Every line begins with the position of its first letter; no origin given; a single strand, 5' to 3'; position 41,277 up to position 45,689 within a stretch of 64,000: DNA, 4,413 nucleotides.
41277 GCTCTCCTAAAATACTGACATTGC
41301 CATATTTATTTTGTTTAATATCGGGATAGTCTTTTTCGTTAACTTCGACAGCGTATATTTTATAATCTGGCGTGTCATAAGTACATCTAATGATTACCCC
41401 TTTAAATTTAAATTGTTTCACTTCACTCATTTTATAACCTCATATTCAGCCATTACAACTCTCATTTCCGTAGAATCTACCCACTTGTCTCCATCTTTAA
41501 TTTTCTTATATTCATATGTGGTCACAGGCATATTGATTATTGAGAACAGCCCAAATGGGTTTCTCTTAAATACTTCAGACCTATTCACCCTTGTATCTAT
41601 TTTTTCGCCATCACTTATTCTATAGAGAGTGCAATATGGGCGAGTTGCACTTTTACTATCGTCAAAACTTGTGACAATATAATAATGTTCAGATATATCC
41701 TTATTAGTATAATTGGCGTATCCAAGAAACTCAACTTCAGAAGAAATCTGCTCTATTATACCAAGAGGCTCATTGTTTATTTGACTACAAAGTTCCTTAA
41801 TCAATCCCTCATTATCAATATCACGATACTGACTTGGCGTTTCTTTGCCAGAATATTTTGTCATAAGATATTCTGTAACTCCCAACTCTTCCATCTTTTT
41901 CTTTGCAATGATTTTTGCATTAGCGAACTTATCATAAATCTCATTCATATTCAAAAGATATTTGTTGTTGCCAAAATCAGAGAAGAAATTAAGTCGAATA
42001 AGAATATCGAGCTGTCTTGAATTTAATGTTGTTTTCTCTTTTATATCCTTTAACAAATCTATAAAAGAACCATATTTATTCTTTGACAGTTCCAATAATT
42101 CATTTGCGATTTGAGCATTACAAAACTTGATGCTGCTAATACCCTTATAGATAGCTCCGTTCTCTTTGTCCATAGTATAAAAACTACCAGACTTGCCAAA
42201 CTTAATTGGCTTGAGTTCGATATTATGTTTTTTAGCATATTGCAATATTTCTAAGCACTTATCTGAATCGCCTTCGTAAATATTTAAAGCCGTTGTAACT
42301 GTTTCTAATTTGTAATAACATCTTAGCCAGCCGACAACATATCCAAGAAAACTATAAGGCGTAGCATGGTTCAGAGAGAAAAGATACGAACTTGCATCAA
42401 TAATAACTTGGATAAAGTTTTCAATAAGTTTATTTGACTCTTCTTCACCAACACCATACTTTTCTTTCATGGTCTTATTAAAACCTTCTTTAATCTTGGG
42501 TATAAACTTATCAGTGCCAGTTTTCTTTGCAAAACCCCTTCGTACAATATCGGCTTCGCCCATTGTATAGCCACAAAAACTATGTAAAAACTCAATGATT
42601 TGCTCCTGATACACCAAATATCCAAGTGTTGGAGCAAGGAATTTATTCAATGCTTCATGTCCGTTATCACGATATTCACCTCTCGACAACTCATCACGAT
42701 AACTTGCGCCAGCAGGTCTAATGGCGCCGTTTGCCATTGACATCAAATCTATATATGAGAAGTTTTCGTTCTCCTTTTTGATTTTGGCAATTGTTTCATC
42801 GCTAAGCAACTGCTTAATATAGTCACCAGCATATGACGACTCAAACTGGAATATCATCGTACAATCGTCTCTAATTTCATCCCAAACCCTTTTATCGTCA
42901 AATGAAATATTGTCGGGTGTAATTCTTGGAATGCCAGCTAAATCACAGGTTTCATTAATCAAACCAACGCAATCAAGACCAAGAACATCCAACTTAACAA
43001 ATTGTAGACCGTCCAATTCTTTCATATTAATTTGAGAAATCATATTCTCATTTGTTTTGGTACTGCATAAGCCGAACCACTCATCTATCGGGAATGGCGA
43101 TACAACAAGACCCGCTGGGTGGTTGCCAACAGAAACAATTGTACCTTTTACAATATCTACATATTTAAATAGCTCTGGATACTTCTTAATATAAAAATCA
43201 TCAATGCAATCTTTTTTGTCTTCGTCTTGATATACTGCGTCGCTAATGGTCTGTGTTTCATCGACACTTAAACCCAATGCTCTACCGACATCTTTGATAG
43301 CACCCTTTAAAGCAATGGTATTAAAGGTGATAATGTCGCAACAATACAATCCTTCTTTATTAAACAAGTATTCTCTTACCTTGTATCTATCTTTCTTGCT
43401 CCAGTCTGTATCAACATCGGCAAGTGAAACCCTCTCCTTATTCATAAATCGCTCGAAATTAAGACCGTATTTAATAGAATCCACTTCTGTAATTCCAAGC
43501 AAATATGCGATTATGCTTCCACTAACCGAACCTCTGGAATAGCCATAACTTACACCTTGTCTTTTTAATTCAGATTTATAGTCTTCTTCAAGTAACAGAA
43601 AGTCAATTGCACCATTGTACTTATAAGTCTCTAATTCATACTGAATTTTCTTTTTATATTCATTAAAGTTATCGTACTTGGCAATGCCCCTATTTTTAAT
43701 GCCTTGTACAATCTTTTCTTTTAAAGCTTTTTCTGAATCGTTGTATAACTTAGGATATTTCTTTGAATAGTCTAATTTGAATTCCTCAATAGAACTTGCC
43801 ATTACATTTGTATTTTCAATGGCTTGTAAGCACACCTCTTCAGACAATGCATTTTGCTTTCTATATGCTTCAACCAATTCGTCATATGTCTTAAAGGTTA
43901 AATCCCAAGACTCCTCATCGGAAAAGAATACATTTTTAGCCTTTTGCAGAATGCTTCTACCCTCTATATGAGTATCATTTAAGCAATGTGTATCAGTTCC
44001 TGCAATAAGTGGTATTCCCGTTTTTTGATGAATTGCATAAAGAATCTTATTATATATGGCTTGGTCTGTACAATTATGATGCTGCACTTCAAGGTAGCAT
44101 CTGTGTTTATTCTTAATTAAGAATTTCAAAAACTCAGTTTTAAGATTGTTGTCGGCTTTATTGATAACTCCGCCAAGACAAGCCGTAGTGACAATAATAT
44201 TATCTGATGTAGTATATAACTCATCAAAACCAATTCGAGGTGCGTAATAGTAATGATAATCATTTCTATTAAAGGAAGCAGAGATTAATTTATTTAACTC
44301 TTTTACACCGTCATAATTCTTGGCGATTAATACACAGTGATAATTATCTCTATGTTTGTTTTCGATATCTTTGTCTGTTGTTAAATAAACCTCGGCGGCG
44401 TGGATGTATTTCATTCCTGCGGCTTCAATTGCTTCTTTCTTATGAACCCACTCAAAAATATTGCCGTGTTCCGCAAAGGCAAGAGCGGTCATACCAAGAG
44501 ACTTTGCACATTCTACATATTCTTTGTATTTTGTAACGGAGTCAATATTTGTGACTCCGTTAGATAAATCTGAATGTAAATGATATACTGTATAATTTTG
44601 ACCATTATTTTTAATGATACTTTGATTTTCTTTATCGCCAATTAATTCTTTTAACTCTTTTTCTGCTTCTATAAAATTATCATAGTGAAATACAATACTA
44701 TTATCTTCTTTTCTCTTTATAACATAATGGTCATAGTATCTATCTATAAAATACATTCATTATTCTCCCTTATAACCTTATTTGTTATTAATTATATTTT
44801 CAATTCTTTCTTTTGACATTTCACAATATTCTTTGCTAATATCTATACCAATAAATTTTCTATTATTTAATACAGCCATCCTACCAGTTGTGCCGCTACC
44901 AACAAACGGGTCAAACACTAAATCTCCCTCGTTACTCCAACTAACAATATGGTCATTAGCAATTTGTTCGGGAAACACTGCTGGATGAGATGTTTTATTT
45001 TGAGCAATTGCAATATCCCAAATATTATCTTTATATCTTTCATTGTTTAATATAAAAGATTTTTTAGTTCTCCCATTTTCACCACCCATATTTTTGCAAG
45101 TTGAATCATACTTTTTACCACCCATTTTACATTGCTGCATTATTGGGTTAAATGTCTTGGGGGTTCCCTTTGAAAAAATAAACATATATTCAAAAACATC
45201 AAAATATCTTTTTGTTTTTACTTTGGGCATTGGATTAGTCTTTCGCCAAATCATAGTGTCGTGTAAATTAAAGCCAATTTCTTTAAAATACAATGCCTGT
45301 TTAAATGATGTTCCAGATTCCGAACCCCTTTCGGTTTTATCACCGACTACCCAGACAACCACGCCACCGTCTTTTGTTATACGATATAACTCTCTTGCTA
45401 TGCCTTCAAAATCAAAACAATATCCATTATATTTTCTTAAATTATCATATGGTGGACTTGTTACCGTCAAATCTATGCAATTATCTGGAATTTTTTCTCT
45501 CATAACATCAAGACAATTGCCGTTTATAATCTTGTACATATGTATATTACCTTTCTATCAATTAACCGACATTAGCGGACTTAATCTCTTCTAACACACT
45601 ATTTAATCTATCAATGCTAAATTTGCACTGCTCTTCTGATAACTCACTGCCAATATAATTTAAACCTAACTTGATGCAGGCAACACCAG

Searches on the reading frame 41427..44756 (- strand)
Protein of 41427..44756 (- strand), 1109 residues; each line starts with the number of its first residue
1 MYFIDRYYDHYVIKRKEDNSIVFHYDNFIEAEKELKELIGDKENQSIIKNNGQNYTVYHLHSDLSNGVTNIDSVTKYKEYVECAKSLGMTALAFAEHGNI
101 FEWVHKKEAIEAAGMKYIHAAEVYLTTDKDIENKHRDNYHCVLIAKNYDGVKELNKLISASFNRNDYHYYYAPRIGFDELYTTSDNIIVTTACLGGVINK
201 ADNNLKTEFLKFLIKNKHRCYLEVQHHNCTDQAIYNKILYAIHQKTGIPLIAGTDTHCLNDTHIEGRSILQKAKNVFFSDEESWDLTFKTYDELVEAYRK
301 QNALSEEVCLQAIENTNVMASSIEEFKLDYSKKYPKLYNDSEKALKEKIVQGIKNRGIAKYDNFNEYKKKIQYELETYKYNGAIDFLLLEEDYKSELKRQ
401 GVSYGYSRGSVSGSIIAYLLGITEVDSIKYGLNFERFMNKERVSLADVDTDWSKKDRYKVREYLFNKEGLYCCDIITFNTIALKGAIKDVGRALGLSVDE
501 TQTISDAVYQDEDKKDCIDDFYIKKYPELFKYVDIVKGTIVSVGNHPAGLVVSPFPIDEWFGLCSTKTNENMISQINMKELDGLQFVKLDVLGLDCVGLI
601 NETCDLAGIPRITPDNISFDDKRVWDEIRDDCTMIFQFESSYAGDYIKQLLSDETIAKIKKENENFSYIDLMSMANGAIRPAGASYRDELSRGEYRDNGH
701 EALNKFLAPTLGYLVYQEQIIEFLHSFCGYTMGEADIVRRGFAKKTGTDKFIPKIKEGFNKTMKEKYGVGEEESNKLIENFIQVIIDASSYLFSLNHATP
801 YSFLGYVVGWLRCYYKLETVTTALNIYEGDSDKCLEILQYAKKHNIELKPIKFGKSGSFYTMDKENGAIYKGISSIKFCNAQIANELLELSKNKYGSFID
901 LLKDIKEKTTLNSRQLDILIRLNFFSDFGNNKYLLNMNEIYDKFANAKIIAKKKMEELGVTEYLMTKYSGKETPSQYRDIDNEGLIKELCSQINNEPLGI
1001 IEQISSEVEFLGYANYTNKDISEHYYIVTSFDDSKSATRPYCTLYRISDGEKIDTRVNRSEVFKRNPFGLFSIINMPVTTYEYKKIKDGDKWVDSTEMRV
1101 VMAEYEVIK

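Call 35: search_protein_families(library=phrogs, proteins=[window:41427-44756:-], max_evalue=0.00001)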
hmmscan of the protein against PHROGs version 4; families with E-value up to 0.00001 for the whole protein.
window:41427-44756:- (1109 aa): 8 families
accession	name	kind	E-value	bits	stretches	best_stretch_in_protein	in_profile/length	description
phrog_405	-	DNA, RNA and nucleotide metabolism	2.3e-233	778.6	1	41-1098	30-1066/1190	DNA polymerase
phrog_11165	-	DNA, RNA and nucleotide metabolism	9e-60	203.5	1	340-895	10-579/782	DNA polymerase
phrog_7513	-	unknown function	2.4e-47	162.8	1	54-447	10-453/461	-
phrog_12219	-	DNA, RNA and nucleotide metabolism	2.6e-42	146.1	1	446-967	2-564/823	DNA polymerase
phrog_21652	-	DNA, RNA and nucleotide metabolism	1.4e-40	140.3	1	409-746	35-413/476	DNA polymerase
phrog_11119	-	DNA, RNA and nucleotide metabolism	2.6e-40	139.8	1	823-1059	2-236/299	DNA polymerase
phrog_13169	-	DNA, RNA and nucleotide metabolism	9e-27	95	1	72-444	16-415/463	DNA polymerase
phrog_11127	-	DNA, RNA and nucleotide metabolism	7.6e-09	36.8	1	315-438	58-170/171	DNA polymerase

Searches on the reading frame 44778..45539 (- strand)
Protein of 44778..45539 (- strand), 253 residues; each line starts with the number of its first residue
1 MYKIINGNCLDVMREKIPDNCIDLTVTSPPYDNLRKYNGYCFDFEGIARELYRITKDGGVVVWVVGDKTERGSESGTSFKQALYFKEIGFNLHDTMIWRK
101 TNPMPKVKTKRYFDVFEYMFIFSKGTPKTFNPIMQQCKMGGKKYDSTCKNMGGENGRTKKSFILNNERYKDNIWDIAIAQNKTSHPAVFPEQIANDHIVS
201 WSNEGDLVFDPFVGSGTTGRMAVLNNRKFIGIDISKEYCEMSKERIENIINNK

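Call 35: search_protein_families(library=phrogs, proteins=[window:44778-45539:-], max_evalue=0.00001)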
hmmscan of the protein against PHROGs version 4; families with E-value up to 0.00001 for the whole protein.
window:44778-45539:- (253 aa): 12 families
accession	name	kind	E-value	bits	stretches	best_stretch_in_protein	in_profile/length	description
phrog_67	-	other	9.2e-66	224.3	1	1-251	123-348/743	DNA methyltransferase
phrog_498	-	other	1.1e-23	84.7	1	19-249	220-423/633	DNA methyltransferase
phrog_3008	-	other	1.2e-16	61.7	1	180-252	145-217/244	DNA methyltransferase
phrog_18293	-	other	1.8e-15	58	1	157-249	18-110/119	methyltransferase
phrog_6025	-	other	4.1e-15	56.9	1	2-109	12-119/192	DNA methyltransferase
phrog_12517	-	unknown function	3.9e-12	47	1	187-249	88-150/316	-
phrog_18146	-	other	1.8e-10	41.3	0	186-237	50-102/452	DNA methyltransferase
phrog_23148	-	unknown function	9e-10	39.8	1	182-248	82-148/165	-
phrog_16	-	DNA, RNA and nucleotide metabolism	7.8e-09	35.3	1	151-240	838-903/986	DNA helicase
phrog_12862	-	unknown function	4.5e-08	34.1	1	2-131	3-121/149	-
phrog_6952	-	other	7.3e-08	33.5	1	173-251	101-180/181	DNA methyltransferase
phrog_8769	-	other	5.3e-07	30.4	1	206-248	13-55/71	methyltransferase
